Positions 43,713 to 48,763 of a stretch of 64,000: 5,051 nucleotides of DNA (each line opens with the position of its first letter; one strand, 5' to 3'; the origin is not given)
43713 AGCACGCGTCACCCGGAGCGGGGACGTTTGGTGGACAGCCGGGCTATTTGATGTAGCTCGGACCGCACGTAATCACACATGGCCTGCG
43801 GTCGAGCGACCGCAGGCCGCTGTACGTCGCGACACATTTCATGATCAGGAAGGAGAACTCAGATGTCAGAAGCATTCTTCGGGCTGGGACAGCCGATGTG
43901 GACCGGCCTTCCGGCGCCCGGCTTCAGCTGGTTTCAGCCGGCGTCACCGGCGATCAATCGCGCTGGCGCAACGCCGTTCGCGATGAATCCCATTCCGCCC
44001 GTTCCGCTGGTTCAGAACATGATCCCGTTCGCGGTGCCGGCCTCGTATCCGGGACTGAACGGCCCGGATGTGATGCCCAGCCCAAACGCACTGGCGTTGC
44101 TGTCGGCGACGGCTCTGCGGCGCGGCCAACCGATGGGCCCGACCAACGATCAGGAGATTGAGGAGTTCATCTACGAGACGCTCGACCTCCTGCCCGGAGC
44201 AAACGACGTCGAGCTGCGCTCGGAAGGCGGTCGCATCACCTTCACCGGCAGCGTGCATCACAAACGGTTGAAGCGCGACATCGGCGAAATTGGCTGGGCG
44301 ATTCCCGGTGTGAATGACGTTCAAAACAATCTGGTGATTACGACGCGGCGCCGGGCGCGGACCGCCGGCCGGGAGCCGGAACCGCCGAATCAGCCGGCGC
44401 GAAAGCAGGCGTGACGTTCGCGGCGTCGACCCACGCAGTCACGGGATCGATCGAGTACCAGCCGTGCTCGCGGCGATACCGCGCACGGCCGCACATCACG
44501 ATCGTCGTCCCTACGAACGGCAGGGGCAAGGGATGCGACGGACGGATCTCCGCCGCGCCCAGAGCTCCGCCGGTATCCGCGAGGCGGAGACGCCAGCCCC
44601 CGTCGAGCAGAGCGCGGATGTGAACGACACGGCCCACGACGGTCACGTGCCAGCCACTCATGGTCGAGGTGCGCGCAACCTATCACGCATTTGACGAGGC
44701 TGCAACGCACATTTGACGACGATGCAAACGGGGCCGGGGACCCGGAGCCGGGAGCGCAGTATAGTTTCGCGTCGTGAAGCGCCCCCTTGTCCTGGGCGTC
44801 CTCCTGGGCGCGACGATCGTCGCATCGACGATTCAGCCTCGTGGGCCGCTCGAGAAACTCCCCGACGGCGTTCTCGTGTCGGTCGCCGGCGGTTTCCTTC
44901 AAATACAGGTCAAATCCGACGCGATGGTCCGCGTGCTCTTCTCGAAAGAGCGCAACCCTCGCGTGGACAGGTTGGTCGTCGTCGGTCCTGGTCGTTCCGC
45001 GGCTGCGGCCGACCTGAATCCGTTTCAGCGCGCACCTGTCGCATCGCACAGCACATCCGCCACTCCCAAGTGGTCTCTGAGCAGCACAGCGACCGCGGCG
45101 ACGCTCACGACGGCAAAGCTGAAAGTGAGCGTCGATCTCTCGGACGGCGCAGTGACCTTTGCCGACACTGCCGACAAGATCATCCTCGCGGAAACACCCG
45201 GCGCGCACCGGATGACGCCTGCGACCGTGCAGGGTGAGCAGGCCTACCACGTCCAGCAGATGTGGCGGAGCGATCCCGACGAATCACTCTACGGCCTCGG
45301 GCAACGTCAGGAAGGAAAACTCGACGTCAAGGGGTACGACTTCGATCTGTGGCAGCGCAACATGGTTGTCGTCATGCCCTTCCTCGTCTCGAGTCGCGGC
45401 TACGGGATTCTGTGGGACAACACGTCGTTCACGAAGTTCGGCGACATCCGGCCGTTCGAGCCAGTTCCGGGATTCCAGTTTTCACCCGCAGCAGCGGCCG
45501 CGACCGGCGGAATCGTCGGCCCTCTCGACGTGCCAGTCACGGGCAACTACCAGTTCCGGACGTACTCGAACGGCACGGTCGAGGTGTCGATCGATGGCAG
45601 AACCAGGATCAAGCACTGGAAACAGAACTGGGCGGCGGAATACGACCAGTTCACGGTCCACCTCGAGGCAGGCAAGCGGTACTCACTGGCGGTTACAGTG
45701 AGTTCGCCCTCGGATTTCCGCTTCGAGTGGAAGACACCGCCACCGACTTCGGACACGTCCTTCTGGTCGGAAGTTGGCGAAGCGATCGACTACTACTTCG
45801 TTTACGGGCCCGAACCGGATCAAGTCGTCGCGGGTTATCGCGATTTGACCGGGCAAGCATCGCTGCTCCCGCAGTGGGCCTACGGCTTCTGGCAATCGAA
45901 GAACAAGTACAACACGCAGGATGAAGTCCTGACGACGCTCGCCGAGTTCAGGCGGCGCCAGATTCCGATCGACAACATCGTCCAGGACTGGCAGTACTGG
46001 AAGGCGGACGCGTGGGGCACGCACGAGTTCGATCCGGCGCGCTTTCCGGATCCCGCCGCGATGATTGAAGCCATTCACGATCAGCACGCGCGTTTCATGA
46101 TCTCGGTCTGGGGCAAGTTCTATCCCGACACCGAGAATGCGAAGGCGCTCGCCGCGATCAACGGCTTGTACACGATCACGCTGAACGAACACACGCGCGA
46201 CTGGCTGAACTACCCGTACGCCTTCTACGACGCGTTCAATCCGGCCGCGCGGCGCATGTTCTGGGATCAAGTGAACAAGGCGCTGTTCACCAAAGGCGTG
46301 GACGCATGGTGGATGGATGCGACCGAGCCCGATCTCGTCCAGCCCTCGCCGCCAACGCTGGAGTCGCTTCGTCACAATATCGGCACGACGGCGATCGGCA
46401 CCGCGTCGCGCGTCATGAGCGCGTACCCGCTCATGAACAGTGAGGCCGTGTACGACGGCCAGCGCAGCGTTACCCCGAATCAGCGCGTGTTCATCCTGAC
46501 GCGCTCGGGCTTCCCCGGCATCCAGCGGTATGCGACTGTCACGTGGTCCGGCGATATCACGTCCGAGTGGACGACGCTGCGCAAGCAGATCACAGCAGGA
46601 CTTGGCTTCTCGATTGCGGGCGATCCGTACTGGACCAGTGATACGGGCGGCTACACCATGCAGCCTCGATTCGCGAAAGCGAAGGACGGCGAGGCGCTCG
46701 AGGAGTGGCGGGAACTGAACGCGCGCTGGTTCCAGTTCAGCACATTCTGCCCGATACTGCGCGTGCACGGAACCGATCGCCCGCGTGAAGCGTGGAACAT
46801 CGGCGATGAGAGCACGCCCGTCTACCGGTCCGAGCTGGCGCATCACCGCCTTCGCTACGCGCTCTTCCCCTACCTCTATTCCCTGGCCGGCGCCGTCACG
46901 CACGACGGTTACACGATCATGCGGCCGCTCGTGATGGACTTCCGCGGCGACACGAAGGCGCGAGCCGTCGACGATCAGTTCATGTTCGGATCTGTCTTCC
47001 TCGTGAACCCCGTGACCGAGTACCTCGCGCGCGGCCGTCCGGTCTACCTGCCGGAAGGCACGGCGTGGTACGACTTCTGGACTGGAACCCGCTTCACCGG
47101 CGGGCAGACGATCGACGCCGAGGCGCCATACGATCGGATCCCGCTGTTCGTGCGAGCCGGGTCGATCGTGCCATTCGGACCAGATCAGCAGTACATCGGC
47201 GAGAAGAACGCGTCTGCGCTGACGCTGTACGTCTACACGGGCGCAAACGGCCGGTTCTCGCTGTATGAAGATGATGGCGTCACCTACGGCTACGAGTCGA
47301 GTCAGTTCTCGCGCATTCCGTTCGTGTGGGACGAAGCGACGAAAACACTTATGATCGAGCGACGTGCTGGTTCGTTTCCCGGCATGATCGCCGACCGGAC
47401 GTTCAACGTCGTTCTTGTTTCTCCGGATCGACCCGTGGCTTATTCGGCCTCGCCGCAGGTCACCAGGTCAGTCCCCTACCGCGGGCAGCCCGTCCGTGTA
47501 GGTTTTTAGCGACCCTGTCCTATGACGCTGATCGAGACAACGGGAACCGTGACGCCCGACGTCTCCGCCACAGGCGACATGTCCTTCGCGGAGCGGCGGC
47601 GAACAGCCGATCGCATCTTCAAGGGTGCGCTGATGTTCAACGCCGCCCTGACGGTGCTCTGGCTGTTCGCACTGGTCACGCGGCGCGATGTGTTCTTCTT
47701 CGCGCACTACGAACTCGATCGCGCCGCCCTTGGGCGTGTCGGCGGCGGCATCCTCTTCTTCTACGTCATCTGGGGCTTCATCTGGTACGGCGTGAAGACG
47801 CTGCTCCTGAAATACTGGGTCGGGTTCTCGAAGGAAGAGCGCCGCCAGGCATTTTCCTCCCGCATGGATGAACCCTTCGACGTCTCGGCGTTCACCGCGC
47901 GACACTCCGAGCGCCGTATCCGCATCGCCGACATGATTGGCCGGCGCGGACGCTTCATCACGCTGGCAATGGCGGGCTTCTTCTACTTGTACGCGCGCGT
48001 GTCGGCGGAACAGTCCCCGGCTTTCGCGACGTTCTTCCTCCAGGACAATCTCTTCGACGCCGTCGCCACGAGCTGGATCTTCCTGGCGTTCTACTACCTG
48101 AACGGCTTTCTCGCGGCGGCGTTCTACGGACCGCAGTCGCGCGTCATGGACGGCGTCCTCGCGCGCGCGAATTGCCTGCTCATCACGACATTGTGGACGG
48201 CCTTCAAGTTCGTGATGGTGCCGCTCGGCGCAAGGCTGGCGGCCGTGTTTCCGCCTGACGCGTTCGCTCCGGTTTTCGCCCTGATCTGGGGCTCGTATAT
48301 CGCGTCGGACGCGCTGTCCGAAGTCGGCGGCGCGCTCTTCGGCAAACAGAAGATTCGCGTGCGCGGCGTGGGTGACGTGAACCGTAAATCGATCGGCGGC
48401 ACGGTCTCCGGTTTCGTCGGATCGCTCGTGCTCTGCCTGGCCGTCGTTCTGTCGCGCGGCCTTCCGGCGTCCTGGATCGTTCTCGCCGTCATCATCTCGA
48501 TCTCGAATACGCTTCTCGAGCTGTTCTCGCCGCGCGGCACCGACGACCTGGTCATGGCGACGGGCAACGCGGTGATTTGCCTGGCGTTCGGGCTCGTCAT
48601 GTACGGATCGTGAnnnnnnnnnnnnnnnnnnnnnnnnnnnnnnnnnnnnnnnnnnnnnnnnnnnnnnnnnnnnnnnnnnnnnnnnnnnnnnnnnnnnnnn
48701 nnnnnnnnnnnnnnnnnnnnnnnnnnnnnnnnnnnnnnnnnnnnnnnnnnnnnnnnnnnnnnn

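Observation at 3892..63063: Window-wide pattern: most intergenic spacers carry private short-unit arrays arranged as self-complementary arms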

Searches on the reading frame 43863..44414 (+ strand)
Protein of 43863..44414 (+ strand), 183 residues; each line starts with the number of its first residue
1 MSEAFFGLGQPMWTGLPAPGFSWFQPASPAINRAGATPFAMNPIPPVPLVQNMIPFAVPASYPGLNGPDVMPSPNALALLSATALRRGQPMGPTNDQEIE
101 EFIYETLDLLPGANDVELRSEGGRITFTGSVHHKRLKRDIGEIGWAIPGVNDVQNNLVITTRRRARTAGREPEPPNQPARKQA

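Call 21: search_protein_families(library=pfam, proteins=[window:43863-44414:+])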
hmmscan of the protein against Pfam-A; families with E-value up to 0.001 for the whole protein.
window:43863-44414:+ (183 aa): 1 family
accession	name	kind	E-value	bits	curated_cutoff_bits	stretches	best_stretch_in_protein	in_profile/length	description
PF04972.22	BON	-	4.1e-07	30.6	27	1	95-160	1-68/69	BON domain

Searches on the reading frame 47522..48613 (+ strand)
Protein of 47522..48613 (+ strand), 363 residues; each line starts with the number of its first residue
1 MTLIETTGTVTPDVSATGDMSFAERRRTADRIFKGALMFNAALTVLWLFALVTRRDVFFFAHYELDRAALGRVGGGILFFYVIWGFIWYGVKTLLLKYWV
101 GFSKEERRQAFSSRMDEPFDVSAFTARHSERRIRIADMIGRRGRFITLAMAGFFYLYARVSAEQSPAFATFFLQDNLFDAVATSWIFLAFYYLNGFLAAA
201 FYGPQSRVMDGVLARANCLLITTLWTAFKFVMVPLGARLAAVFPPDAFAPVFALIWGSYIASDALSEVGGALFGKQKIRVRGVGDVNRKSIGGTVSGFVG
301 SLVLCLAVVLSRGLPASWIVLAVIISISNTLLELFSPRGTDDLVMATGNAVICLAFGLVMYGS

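Call 17: find_encoding_contigs(protein=window:47522-48613:+, flank=10000, max_places=6)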
Protein window:47522-48613:+ (363 aa): 4 contigs read that carry it; 4 places shown.
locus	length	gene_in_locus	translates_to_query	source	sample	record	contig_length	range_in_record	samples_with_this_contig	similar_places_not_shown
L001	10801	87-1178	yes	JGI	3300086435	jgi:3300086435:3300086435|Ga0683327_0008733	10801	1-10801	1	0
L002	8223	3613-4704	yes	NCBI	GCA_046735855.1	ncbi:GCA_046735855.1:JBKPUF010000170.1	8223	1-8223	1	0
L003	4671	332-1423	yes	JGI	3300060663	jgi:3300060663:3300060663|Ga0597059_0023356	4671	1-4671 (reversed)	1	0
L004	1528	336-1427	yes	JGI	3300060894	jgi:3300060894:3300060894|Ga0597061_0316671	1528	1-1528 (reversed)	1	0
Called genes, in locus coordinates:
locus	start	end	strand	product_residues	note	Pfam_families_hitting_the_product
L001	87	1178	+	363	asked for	-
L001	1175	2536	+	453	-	PF01011:PQQ (faint), PF13360:PQQ_2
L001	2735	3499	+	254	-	PF07978:NIPSNAP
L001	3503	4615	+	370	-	-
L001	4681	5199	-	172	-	PF26549:Tricorn_N, PF07676:PD40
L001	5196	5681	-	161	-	PF26549:Tricorn_N, PF07676:PD40 (weak)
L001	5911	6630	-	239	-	PF07676:PD40, PF26549:Tricorn_N (weak)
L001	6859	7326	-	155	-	PF00069:Pkinase, PF07714:PK_Tyr_Ser-Thr, PF01636:APH (faint)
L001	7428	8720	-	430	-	PF00375:SDF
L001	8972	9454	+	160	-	-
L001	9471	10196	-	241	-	PF13302:Acetyltransf_3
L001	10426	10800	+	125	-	?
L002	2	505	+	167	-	?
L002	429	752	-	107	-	-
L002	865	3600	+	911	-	PF13802:Gal_mutarotas_2, PF07691:PA14 (weak), PF01055:Glyco_hydro_31_2nd, PF21365:Glyco_hydro_31_3rd, PF17137:DUF5110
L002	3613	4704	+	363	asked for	-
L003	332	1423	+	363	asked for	-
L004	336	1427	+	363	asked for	-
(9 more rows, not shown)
